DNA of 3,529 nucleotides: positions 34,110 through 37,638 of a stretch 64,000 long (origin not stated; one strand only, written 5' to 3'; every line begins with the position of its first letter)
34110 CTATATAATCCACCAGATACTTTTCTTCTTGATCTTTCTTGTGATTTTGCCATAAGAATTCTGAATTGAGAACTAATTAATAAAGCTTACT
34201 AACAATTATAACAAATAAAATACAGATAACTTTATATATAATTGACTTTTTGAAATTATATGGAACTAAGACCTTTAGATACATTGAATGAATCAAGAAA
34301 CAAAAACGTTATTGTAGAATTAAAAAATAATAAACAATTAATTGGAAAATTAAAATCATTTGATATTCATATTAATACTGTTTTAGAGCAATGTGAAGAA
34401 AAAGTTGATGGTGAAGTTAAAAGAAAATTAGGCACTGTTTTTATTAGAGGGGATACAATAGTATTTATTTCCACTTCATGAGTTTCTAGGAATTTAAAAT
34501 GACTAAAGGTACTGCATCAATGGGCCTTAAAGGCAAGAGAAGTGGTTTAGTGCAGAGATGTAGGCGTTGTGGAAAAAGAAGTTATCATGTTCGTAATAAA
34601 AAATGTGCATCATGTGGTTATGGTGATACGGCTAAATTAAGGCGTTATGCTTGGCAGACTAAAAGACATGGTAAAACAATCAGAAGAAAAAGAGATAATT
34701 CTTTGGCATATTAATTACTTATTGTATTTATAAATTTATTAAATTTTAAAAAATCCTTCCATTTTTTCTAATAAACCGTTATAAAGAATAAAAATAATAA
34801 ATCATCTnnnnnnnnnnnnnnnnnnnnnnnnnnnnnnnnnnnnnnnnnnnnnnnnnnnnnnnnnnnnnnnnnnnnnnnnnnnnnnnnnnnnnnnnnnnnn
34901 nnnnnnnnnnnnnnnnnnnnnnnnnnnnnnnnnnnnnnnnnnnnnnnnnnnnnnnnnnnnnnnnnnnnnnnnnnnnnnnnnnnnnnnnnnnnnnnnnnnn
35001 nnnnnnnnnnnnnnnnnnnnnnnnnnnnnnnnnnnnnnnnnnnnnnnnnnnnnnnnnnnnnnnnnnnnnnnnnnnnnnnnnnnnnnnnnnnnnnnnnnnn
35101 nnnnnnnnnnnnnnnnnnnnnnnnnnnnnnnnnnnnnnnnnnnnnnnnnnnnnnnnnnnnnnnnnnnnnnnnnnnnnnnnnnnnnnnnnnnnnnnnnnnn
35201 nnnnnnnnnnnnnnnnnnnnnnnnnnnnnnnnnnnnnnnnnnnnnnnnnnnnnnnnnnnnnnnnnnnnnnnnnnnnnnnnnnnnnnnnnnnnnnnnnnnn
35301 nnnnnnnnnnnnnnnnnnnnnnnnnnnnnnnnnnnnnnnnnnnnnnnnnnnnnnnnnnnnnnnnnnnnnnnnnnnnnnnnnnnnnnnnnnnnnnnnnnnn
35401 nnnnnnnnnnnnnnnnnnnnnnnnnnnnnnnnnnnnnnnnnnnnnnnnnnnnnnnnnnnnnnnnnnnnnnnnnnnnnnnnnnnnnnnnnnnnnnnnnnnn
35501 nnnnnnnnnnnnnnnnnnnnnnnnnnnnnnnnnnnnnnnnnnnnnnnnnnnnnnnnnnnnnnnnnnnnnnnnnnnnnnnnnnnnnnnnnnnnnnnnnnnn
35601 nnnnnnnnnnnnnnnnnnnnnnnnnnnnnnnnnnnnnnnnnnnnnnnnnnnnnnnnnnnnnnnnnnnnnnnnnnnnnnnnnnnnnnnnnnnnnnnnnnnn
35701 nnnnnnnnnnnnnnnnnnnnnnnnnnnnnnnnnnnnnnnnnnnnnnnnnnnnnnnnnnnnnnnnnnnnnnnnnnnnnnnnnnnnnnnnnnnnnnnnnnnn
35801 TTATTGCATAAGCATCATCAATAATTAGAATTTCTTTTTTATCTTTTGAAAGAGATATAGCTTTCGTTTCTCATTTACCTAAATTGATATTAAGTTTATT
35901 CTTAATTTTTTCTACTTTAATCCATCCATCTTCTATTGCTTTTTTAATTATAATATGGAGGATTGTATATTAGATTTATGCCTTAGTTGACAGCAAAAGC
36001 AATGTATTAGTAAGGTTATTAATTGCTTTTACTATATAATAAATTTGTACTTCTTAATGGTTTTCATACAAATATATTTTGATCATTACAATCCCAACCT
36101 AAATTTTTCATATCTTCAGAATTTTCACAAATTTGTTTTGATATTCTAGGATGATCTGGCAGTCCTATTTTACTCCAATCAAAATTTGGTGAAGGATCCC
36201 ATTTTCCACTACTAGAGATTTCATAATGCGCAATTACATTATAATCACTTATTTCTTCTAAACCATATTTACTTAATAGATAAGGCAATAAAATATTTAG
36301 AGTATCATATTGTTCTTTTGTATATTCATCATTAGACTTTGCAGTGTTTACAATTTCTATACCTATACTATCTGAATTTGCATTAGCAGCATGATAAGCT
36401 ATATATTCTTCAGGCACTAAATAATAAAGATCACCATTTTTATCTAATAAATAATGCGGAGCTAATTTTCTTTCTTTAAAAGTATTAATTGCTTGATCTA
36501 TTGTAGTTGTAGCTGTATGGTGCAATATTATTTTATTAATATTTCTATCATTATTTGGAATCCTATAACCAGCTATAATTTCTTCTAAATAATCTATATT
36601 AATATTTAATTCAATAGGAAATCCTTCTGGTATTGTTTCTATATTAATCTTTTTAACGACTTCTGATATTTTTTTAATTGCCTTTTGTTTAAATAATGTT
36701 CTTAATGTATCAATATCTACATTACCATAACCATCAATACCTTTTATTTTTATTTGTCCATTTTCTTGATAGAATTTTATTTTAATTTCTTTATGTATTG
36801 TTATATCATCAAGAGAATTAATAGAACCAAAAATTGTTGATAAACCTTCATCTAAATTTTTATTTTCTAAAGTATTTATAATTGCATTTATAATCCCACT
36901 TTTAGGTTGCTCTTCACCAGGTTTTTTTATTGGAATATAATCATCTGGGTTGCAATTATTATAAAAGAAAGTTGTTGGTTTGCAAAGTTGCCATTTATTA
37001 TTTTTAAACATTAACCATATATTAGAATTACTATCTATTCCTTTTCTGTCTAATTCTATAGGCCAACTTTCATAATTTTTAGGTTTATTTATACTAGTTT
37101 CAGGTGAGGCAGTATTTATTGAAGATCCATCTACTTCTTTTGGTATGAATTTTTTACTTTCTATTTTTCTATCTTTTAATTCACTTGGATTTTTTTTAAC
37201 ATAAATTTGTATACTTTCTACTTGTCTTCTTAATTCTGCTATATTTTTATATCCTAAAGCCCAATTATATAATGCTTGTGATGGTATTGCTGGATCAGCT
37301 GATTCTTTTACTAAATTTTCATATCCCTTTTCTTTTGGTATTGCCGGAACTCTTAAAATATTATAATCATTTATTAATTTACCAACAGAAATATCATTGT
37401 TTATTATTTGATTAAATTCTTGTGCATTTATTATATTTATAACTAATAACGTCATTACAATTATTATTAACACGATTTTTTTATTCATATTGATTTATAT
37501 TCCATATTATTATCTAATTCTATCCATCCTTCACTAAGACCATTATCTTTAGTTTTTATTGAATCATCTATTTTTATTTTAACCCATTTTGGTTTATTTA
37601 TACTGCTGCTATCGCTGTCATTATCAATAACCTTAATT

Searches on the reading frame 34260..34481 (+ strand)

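Call 53: search_protein_families(library=pfam, proteins=[window:34260-34481:+], max_evalue=0.001)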
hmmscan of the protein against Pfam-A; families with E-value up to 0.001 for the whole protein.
window:34260-34481:+ (73 aa): 1 family
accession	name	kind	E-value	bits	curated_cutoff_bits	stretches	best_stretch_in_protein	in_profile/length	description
PF01423.28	LSM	-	3.9e-23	81.4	23.4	1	8-71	2-65/66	LSM domain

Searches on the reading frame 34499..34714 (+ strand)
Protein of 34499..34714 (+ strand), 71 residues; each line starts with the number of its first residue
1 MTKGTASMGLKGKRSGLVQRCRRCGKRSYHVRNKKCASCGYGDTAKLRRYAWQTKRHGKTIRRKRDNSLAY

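Call 30: find_related_loci(query=window:34499-34711:+, collection=metagenome_contigs, flank=3000)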
Query window:34499-34711:+ (71 aa) in metagenome_contigs; peptide patterns used: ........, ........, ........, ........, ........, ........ (x = any residue, [..] = any of these).
600 stretches matched a pattern (row limit reached: there are more); 153 encode a relative of the query (tblastn E <= 1e-3); the best 80 are kept; 80 distinct loci.
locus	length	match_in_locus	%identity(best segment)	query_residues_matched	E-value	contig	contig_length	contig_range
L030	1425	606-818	92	1-71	2e-40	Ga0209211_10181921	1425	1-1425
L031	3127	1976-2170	82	1-65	1e-30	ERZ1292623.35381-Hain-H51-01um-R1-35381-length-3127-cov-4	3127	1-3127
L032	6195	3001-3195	82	1-65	2e-30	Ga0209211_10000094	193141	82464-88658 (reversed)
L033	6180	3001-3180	83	1-60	2e-28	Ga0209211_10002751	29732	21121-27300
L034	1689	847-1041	72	1-65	4e-26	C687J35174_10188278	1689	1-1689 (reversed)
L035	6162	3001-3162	80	1-54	4e-25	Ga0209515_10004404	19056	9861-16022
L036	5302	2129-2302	79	1-58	4e-25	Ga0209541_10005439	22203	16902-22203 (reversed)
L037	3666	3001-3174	79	1-58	4e-25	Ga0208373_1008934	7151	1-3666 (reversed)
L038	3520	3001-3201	70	1-66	4e-25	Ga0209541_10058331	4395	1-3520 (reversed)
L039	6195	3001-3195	66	1-65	2e-23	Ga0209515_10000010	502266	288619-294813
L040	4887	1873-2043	70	1-57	6e-21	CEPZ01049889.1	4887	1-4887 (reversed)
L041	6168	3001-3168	67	1-57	1e-20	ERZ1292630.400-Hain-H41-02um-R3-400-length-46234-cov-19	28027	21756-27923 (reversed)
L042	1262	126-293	66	1-56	2e-20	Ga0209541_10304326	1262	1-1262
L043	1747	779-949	67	1-57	6e-20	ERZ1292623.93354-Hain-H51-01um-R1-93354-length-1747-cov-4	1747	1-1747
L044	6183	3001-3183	65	1-62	1e-19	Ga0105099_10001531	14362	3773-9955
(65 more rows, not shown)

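Call 53: search_protein_families(library=pfam, proteins=[window:34499-34714:+], max_evalue=0.001)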
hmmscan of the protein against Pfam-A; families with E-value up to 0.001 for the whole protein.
window:34499-34714:+ (71 aa): 1 family
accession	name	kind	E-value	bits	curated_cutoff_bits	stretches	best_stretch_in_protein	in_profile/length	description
PF01907.25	Ribosomal_L37e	-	2e-18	66.6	27.6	1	2-56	1-52/53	Ribosomal protein L37e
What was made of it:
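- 34499..34714 (+): Ribosomal protein L37e gene. It is the conserved left neighbour and, in relatives, the gene directly upstream of tRNA-Leu(UAG). Pfam PF01907 2e-18 (call 53).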

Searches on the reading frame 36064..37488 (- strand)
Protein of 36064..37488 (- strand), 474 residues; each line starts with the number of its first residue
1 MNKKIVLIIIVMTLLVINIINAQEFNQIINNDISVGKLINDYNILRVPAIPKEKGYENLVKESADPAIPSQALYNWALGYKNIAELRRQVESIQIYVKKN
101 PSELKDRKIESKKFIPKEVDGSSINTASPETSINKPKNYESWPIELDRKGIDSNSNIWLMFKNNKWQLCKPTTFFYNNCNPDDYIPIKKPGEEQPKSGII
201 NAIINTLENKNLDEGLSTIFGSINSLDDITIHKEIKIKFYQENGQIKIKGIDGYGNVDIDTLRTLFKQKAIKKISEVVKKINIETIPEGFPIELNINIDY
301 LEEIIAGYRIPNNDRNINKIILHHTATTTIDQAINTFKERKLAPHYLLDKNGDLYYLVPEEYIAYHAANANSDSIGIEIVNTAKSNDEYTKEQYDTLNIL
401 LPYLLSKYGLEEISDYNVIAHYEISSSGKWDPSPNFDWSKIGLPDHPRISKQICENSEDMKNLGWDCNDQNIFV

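Call 53: search_protein_families(library=pfam, proteins=[window:36064-37488:-], max_evalue=0.001)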
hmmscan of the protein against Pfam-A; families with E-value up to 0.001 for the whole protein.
window:36064-37488:- (474 aa): 1 family
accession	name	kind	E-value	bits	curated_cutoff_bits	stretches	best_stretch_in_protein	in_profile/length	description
PF01510.30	Amidase_2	-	1.9e-26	93.4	26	1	314-434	2-131/131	N-acetylmuramoyl-L-alanine amidase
